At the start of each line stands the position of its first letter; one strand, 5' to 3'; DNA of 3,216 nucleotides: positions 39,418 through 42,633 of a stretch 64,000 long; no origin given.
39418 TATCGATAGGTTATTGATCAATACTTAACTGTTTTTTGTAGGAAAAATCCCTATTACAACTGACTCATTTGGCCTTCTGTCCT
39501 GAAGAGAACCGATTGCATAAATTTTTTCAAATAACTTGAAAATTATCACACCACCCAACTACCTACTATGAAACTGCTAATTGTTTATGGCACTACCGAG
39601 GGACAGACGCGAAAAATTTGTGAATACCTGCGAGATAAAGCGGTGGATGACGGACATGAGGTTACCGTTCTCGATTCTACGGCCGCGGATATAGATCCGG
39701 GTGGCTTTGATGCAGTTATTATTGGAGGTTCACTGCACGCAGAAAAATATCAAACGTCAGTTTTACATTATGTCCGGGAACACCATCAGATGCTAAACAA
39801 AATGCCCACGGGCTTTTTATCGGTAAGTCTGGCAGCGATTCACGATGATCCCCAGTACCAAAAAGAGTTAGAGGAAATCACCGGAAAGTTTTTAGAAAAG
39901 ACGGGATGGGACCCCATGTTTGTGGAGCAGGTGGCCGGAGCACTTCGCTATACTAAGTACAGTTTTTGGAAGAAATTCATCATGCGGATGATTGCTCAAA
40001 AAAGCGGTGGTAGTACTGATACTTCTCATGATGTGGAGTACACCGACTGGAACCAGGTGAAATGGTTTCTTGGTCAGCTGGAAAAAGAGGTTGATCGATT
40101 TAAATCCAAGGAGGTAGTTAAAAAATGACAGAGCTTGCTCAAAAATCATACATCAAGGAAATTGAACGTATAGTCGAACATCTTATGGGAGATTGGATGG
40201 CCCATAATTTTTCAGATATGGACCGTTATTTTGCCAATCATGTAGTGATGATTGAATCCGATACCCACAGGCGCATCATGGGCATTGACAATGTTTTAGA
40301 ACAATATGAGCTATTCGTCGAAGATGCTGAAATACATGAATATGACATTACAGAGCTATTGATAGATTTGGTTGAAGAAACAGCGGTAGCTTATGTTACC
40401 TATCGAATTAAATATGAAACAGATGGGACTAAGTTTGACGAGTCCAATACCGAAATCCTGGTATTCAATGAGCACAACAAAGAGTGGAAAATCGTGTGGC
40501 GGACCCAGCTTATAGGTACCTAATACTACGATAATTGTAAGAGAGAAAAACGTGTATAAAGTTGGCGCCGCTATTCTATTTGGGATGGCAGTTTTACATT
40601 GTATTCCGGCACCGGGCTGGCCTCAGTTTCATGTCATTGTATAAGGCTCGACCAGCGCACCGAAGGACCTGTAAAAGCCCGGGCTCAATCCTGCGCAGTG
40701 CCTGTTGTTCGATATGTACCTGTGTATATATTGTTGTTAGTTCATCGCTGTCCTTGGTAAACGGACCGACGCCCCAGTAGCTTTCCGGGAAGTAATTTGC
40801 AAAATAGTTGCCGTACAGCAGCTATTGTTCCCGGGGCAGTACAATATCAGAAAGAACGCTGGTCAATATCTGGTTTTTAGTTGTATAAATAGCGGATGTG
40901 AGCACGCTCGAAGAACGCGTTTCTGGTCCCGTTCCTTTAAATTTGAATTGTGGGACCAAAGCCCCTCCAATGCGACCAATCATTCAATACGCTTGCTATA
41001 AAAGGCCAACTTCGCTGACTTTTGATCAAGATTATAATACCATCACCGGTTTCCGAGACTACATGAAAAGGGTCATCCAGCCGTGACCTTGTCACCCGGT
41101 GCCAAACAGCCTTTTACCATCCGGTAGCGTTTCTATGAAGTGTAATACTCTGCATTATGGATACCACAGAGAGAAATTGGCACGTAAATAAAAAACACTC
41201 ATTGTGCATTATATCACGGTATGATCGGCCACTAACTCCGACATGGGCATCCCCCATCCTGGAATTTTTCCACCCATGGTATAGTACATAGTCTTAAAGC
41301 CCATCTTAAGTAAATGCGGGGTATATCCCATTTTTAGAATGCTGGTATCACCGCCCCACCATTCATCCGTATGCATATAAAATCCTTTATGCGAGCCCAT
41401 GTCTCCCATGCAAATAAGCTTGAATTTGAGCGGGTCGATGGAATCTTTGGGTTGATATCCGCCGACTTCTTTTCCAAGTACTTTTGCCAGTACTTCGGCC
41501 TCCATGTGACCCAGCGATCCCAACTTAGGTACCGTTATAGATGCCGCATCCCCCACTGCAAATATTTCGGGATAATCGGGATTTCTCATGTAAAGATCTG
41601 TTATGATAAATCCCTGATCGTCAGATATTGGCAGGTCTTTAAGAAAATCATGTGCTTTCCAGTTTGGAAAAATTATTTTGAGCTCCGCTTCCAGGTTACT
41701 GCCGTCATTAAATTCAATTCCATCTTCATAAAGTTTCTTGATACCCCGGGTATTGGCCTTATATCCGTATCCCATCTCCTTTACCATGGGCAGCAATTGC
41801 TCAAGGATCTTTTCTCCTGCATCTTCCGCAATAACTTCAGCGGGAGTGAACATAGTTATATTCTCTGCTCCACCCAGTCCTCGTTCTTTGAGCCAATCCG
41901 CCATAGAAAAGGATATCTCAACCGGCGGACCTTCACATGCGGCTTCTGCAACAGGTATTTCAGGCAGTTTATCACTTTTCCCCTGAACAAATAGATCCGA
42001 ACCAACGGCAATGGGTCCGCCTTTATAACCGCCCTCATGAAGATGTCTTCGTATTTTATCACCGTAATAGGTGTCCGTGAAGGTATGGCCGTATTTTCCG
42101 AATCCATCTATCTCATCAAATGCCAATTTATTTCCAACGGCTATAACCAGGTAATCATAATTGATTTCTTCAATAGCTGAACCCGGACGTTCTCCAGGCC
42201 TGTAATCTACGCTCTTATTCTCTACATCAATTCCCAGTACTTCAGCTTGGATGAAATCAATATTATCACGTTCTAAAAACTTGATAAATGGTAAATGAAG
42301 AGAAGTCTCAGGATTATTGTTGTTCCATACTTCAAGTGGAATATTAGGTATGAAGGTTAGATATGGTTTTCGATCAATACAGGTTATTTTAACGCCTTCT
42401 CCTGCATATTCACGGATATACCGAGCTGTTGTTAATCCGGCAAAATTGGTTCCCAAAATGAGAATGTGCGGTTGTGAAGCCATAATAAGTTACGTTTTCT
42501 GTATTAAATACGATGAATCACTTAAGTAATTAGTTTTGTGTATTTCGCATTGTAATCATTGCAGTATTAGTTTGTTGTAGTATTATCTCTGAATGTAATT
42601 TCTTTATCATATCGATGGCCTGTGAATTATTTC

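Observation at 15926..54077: Recurrent 15-bp palindrome TAGGrA-N3-TyCyTA upstream of ten or more transcription units: a candidate stress regulon operator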

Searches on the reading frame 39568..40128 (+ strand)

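Call 9: search_protein_families(library=pfam, proteins=[window:39568-40128:+])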
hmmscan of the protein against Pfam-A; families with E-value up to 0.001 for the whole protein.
window:39568-40128:+ (186 aa): 1 family
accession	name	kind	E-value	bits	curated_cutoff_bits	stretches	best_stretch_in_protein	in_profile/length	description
PF12724.12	Flavodoxin_5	-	1.9e-34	119.5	27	1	4-153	1-145/145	Flavodoxin domain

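Call 71: search_protein_families(library=ncbifam, proteins=[window:39568-40128:+], max_evalue=0.00001)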
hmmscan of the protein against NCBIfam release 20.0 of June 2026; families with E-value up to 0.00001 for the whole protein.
window:39568-40128:+ (186 aa): 1 family
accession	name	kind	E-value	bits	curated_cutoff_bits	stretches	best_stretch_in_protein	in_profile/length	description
NF008316.0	PRK11104.1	equivalog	3.9e-40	137.5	142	1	1-173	1-173/177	menaquinone-dependent protoporphyrinogen IX dehydrogenase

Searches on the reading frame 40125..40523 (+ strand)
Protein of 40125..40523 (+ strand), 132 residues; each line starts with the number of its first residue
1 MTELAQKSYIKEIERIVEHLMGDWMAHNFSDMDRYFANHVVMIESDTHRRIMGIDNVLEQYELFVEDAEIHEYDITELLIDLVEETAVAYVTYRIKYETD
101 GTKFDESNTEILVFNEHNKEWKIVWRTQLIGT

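Call 9: search_protein_families(library=pfam, proteins=[window:40125-40523:+])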
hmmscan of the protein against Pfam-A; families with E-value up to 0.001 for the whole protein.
window:40125-40523:+ (132 aa): 5 families
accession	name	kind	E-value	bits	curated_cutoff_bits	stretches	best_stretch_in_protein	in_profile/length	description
PF14534.12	DUF4440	-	1e-08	36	25.2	1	13-123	1-107/107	Domain of unknown function (DUF4440)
PF13474.12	SnoaL_3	-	7.6e-08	33.2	22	1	16-124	4-112/121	SnoaL-like domain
PF12707.14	DUF3804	-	0.00012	22.2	22.5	1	50-128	42-117/128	Protein of unknown function (DUF3804)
PF12680.13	SnoaL_2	-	0.00051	21.1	27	1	18-114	2-94/102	SnoaL-like domain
PF05223.17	MecA_N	-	0.00072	20.3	22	1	55-130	36-109/117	NTF2-like N-terminal transpeptidase domain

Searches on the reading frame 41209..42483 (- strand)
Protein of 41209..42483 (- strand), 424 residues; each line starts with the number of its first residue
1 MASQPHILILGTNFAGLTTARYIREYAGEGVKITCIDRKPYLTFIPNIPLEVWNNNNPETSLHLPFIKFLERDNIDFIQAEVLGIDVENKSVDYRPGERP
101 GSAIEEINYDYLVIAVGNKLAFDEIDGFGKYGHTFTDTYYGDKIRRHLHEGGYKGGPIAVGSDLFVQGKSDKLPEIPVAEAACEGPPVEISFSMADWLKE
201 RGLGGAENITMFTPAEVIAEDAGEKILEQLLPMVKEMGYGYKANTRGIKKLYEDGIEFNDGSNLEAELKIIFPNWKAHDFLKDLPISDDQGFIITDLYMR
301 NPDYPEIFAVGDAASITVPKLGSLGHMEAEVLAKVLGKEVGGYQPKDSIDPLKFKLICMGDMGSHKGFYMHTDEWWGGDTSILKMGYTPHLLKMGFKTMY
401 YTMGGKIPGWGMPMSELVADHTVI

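Call 9: search_protein_families(library=pfam, proteins=[window:41209-42483:-])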
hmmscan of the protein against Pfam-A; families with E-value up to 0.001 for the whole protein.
window:41209-42483:- (424 aa): 1 family
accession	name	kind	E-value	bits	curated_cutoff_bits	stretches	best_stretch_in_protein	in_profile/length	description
PF07992.20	Pyr_redox_2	-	4.8e-15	56.2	26.1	1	6-138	2-129/291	Pyridine nucleotide-disulphide oxidoreductase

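Call 71: search_protein_families(library=ncbifam, proteins=[window:41209-42483:-], max_evalue=0.00001)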
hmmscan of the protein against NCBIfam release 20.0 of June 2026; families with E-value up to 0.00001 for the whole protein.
window:41209-42483:- (424 aa): 4 families
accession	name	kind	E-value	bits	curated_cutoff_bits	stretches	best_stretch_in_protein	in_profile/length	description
NF049943.1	SQR_III_seleno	exception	1.2e-25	90.3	525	1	6-403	2-387/406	type III sulfide quinone reductase, selenoprotein subtype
TIGR03169.1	Nterm_to_SelD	hypoth_equivalog_domain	4.4e-16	59.2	310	1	188-346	158-317/365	pyridine nucleotide-disulfide oxidoreductase family protein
TIGR02374.1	nitri_red_nirB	equivalog_domain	1.3e-06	27.2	578.35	0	229-363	187-329/794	nitrite reductase large subunit NirB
TIGR04369.1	fusion_not_SelD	hypoth_equivalog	2.6e-06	25.9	700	0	242-364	178-303/701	oxidoreductase/SelD-related fusion protein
